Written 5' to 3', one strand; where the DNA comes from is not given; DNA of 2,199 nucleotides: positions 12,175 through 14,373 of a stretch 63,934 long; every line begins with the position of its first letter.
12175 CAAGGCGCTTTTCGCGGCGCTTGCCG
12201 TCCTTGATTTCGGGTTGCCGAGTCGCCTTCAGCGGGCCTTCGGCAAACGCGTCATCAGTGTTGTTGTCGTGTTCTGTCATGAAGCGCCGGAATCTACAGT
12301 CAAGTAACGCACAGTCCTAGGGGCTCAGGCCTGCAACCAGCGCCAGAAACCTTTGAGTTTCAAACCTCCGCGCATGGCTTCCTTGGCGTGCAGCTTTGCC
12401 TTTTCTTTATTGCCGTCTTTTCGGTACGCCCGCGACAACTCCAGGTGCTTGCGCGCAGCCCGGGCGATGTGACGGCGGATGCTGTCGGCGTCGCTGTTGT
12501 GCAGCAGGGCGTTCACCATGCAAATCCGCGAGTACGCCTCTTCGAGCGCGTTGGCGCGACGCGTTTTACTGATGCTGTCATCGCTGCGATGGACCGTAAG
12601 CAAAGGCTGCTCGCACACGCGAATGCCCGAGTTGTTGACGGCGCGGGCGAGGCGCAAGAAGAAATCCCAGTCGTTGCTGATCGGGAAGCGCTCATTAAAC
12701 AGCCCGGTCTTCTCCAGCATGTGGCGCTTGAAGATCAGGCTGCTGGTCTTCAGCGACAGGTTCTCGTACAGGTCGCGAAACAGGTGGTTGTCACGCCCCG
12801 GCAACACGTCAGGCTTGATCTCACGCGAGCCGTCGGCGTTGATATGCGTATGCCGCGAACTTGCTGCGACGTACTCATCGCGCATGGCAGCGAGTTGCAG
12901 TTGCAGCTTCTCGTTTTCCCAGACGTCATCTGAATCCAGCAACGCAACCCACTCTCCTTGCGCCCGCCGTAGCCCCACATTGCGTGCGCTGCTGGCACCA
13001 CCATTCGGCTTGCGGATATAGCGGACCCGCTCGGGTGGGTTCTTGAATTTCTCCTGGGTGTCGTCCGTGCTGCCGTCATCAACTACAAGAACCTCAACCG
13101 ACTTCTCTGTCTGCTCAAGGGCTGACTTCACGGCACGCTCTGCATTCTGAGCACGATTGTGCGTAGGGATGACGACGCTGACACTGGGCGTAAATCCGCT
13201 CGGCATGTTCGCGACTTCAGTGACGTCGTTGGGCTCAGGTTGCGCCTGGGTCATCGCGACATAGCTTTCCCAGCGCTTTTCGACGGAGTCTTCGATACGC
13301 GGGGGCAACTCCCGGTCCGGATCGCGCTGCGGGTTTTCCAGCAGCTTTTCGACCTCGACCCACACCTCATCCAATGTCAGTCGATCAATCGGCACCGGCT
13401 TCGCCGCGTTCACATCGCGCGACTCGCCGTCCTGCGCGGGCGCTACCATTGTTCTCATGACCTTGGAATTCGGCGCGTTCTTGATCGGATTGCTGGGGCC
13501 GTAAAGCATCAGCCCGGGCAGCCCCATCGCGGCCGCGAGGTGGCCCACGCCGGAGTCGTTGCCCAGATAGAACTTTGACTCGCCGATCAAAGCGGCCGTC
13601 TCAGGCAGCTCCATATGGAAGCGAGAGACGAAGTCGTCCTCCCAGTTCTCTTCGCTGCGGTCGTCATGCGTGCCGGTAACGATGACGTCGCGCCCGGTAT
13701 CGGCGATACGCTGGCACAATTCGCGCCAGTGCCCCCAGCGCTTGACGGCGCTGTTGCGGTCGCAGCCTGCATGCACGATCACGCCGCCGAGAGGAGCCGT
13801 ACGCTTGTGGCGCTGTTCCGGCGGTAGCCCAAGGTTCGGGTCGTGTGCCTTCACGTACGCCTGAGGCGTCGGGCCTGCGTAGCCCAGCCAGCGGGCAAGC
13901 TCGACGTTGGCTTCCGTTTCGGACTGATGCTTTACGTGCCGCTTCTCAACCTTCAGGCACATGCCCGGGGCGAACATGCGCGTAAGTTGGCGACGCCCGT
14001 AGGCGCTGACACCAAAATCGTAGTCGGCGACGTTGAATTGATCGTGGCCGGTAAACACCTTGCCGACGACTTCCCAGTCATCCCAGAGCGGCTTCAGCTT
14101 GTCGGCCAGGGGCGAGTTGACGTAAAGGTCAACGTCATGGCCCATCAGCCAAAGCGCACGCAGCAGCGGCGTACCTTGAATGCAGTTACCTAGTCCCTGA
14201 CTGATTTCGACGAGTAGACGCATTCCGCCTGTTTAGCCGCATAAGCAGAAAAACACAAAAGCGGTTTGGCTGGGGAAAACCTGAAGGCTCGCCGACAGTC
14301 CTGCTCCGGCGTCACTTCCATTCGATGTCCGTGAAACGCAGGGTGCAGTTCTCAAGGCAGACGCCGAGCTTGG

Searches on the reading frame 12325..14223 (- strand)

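Call 77: search_protein_families(library=ncbifam, proteins=[window:12325-14223:-], max_evalue=1e-10)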
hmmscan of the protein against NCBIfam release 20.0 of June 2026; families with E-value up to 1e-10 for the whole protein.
window:12325-14223:- (632 aa): 10 families
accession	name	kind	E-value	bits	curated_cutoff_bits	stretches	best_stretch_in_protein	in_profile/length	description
NF047683.1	TeichurnBiosyTuaG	equivalog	3.3e-26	92.4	400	1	345-467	5-132/252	teichuronic acid biosynthesis protein TuaG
TIGR03965.1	mycofact_glyco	equivalog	5.6e-26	91.4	280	1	316-543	45-277/467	mycofactocin biosynthesis glycosyltransferase MftF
NF041875.1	EPS_EpsD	equivalog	1.2e-21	77.5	370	1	348-550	1-211/325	exopolysaccharide biosynthesis glycosyltransferase EpsD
NF007482.0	PRK10073.1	equivalog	1.8e-20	73.2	423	1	345-441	5-104/334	glycosyltransferase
NF007453.0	PRK10018.1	equivalog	4.8e-17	62.5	382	1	346-526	6-190/280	colanic acid biosynthesis glycosyltransferase WcaA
TIGR04017.1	WcaA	equivalog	1.8e-16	60.6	495.75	1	346-526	5-189/279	colanic acid biosynthesis glycosyltransferase WcaA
TIGR04283.1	glyco_like_mftF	equivalog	5.8e-16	58.8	182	1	348-545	1-186/221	TIGR04283 family arsenosugar biosynthesis glycosyltransferase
TIGR03937.1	PgaC_IcaA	equivalog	1.2e-14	54.1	422.3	1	335-450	34-153/407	poly-beta-1,6-N-acetyl-D-glucosamine synthase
NF050050.1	ProtGlycPglI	equivalog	2.8e-14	53.2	500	1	346-450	2-111/306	GalNAc(5)-diNAcBac-PP-undecaprenol beta-1,3-glucosyltransferase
NF041394.1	GtaseAglG_Halo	equivalog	1.8e-11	43.9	440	1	348-453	3-114/304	glucosyl-dolichyl phosphate glucuronosyltransferase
